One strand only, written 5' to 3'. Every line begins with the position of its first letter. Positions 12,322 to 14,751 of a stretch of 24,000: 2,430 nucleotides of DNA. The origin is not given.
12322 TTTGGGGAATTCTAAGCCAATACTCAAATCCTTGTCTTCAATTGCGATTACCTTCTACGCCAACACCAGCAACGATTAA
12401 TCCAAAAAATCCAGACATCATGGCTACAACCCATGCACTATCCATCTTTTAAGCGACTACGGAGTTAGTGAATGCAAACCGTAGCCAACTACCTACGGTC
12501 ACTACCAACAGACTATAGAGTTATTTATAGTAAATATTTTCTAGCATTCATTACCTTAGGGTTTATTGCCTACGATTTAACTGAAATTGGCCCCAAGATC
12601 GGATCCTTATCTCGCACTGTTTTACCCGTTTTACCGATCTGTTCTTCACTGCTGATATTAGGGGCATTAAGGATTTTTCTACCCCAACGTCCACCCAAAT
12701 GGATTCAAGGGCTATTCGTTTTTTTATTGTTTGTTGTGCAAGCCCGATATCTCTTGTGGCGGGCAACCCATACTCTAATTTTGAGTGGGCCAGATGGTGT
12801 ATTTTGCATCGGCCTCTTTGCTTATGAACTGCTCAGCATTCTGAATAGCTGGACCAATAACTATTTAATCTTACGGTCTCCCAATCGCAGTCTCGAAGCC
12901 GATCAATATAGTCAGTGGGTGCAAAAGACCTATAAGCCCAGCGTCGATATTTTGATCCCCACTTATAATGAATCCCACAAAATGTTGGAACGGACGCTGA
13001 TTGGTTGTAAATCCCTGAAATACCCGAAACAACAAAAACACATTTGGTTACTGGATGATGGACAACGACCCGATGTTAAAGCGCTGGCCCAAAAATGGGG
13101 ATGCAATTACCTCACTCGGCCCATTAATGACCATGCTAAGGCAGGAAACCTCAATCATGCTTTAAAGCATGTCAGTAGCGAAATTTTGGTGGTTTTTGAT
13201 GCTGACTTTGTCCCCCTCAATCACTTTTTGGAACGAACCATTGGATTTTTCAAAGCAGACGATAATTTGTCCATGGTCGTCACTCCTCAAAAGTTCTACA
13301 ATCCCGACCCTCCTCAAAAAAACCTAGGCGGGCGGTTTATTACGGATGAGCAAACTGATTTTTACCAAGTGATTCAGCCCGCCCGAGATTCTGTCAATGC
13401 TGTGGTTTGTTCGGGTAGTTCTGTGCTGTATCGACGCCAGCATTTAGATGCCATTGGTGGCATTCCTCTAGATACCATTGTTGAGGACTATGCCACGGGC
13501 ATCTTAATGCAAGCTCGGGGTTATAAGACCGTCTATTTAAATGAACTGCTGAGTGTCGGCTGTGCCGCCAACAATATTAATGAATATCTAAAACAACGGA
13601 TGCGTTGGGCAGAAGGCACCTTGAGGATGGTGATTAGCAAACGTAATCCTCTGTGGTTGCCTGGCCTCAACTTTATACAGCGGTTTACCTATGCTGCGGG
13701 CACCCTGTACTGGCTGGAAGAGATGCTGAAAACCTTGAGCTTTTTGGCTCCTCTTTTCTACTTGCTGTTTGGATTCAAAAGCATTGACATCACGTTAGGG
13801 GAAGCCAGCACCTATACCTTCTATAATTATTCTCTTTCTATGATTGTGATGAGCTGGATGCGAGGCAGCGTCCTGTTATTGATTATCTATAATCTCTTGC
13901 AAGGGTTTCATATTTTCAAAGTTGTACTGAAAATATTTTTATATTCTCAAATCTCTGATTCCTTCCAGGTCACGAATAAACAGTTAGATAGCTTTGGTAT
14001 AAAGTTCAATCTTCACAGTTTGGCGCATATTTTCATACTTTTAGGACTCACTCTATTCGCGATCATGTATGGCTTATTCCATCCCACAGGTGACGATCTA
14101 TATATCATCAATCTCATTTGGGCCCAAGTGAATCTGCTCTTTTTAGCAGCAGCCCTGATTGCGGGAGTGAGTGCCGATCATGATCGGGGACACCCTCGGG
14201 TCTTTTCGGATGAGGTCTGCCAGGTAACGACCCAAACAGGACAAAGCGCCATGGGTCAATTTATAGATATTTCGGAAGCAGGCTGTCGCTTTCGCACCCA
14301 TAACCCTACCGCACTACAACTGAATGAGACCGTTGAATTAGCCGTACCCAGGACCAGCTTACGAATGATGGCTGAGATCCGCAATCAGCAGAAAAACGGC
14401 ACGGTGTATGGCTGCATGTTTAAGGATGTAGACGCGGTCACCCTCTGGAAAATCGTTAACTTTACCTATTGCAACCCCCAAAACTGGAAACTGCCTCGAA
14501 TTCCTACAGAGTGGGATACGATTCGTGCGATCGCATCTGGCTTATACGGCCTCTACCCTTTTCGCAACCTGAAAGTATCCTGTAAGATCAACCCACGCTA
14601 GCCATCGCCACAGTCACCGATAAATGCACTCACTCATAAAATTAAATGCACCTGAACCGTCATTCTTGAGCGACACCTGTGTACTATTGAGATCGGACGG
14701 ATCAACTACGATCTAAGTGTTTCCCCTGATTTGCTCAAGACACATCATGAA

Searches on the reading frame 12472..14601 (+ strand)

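Call 13: search_protein_families(library=pfam, proteins=[window:12472-14601:+], max_evalue=0.001)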
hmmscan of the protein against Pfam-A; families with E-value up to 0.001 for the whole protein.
window:12472-14601:+ (709 aa): 6 families
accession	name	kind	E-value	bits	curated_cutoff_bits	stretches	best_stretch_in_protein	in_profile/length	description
PF00535.33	Glycos_transf_2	-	1e-22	81.3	23.3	1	160-328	2-167/168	Glycosyl transferase family 2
PF13641.12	Glyco_tranf_2_3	-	9.1e-16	59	27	1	156-381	1-229/230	Glycosyltransferase like family 2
PF13632.12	Glyco_trans_2_3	-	5.5e-11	43.1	27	1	239-434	2-179/198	Glycosyl transferase family group 2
PF03552.20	Cellulose_synt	-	8.4e-11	41.6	24.7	1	334-461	420-551/722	Cellulose synthase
PF13506.12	Glyco_transf_21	-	1.5e-10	41.3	21.7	1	222-380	17-173/174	Glycosyl transferase family 21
PF07238.19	PilZ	-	1.5e-09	38.6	22.5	1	572-665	3-100/102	PilZ domain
